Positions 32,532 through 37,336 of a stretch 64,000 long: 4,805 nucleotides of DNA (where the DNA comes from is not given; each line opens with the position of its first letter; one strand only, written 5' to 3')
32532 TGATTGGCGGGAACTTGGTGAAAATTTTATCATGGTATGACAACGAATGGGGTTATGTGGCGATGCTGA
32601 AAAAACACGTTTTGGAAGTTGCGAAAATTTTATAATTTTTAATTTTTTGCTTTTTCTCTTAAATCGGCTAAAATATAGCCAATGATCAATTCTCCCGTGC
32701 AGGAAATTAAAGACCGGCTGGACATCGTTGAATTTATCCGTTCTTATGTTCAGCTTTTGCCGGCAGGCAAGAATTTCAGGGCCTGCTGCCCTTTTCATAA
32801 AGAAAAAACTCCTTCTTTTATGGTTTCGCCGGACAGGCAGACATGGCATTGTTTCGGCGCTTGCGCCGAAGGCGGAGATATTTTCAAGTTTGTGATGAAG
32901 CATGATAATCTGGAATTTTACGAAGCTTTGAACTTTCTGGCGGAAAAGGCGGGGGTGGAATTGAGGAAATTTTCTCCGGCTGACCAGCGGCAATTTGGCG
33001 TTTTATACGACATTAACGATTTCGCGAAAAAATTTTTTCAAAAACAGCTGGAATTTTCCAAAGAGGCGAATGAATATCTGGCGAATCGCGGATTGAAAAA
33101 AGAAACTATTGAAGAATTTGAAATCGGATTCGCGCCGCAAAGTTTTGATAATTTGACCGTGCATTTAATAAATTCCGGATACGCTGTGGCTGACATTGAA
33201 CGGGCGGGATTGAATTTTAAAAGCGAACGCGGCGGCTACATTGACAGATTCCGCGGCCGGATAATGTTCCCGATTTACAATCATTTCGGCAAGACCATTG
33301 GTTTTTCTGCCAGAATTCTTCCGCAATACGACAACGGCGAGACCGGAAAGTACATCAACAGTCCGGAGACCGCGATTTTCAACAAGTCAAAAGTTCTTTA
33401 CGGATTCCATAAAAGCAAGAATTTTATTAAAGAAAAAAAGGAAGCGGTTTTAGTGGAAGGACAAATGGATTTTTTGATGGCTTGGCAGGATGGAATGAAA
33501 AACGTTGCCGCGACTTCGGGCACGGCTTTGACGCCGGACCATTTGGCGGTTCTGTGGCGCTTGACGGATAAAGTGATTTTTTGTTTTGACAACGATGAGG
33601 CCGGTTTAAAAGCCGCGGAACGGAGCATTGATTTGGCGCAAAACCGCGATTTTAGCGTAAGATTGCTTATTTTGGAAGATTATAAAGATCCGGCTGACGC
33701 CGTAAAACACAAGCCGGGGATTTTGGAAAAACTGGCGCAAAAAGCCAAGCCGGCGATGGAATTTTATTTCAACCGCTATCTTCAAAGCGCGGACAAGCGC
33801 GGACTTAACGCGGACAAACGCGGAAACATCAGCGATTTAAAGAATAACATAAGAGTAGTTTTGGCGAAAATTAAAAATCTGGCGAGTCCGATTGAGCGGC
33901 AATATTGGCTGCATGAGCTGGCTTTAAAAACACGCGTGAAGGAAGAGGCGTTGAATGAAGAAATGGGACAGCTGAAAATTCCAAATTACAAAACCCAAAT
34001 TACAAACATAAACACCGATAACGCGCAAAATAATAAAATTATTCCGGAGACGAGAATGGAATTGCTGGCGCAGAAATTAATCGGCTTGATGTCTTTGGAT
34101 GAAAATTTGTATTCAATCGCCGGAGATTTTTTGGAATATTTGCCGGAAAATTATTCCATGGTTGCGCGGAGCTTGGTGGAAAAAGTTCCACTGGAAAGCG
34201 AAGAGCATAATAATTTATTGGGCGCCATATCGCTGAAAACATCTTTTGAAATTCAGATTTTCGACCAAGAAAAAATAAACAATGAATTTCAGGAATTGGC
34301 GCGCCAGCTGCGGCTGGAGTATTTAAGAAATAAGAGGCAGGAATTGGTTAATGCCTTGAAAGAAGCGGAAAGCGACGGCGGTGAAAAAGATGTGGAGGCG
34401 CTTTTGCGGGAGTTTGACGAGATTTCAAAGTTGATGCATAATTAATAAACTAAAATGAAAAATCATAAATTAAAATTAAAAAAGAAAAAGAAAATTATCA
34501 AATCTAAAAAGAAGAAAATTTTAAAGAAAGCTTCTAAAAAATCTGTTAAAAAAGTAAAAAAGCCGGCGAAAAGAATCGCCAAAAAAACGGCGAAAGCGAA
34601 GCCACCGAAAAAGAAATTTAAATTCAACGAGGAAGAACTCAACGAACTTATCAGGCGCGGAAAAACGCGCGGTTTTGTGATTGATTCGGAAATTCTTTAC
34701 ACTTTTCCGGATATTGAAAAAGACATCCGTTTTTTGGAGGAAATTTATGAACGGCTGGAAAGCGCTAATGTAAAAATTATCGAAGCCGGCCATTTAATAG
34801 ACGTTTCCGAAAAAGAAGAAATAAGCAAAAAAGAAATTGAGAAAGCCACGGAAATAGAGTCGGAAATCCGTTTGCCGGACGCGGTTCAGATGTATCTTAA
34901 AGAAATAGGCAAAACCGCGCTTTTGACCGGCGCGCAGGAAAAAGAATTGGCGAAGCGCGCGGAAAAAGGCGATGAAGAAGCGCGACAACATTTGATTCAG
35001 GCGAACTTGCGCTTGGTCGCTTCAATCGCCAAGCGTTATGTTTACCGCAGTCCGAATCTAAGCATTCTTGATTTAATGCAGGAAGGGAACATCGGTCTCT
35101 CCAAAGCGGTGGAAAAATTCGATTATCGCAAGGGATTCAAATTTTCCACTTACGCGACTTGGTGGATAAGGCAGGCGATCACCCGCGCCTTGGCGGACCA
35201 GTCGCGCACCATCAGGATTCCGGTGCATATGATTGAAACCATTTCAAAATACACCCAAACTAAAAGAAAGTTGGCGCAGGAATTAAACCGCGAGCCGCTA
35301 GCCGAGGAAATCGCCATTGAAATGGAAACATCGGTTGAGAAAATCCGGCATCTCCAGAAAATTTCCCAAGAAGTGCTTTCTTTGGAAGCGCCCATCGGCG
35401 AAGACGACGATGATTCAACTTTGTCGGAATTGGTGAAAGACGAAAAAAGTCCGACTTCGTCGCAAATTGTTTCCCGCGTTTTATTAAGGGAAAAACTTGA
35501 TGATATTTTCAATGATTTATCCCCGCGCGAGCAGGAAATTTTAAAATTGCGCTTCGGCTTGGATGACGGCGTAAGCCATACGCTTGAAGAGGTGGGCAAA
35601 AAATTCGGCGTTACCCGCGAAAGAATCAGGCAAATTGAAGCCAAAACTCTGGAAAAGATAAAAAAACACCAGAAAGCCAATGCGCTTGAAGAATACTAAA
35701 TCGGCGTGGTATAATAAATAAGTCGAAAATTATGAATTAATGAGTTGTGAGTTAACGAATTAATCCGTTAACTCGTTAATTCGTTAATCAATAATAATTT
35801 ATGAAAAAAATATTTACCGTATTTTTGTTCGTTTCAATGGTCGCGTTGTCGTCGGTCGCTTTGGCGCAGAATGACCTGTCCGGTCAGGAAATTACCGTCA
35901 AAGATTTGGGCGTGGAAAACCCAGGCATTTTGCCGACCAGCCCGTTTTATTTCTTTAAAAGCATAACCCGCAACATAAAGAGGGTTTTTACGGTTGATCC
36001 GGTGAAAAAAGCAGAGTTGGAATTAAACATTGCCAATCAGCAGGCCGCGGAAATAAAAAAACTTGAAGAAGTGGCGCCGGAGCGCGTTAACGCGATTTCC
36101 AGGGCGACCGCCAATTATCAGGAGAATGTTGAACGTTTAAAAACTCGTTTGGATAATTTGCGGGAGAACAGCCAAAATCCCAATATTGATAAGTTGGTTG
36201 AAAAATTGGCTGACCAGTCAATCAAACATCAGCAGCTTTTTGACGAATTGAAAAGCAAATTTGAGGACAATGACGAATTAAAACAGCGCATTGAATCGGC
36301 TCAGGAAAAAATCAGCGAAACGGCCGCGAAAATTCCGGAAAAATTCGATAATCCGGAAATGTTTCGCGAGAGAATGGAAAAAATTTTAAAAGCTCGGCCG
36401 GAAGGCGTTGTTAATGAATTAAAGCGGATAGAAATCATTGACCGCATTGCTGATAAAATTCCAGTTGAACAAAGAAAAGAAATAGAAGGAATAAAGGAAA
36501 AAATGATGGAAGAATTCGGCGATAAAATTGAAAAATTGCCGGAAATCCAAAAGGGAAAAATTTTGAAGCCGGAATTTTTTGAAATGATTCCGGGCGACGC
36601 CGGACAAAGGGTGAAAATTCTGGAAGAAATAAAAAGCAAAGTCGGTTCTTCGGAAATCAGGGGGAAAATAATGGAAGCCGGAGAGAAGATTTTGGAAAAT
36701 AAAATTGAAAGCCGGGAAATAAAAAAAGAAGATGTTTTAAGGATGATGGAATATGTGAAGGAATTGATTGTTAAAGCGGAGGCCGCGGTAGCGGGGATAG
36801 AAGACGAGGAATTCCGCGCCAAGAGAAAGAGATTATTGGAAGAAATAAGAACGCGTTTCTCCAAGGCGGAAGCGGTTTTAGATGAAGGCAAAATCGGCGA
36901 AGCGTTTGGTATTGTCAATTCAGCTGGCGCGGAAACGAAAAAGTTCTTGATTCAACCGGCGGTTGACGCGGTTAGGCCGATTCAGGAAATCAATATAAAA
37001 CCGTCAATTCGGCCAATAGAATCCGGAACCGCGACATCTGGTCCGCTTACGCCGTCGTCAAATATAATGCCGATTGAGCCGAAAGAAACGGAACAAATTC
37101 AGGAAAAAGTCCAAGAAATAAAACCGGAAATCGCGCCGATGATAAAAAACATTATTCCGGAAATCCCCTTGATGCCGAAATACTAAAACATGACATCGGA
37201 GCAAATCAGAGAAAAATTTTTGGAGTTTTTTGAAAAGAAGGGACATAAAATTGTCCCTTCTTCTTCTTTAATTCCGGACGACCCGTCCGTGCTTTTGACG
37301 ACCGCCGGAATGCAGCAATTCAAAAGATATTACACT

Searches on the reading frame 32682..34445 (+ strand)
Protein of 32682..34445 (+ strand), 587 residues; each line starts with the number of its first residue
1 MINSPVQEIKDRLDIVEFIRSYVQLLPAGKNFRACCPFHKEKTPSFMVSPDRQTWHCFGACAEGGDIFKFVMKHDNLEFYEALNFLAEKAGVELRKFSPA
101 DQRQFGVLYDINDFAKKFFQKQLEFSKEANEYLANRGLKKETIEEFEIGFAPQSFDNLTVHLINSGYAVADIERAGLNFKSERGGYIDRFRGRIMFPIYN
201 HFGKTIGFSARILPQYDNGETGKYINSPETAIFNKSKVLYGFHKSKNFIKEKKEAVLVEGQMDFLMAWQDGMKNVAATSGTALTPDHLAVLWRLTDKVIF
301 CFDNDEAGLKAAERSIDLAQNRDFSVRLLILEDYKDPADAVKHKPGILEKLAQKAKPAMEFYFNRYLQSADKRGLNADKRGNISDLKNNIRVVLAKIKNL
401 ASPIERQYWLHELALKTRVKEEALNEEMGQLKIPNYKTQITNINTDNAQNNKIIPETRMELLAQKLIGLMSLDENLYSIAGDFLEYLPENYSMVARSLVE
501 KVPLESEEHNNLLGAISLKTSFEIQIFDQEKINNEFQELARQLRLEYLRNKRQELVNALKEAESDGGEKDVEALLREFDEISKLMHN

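Call 82: search_protein_families(library=pfam, proteins=[window:32682-34445:+], max_evalue=0.00001)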
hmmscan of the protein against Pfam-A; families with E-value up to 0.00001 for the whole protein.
window:32682-34445:+ (587 aa): 6 families
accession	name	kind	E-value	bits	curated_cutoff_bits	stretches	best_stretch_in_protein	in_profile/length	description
PF08275.17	DNAG_N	-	2.6e-40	137.9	26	1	118-245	1-127/128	DNA primase catalytic core, N-terminal domain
PF01807.25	Zn_ribbon_DnaG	-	1.3e-32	111.9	24.9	1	5-95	5-94/98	CHC2 zinc finger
PF13155.12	Toprim_2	-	8.7e-20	71.3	22.1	1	256-340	1-87/88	Toprim-like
PF13662.12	Toprim_4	-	2.1e-14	53.9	25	1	254-327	2-82/85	Toprim domain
PF01751.28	Toprim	-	8.6e-09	35.9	23.1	1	255-322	2-87/96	Toprim domain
PF13362.12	Toprim_3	-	9.3e-07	29.7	27.2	1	256-342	3-90/95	Toprim domain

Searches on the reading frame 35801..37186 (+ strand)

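Call 82: search_protein_families(library=pfam, proteins=[window:35801-37186:+], max_evalue=0.00001)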
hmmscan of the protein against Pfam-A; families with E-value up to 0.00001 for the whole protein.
window:35801-37186:+ (461 aa): 1 family
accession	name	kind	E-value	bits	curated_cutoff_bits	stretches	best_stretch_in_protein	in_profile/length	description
PF18915.5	DUF5667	-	2.6e-11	44.3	27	1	42-156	1-98/99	Domain of unknown function (DUF5667)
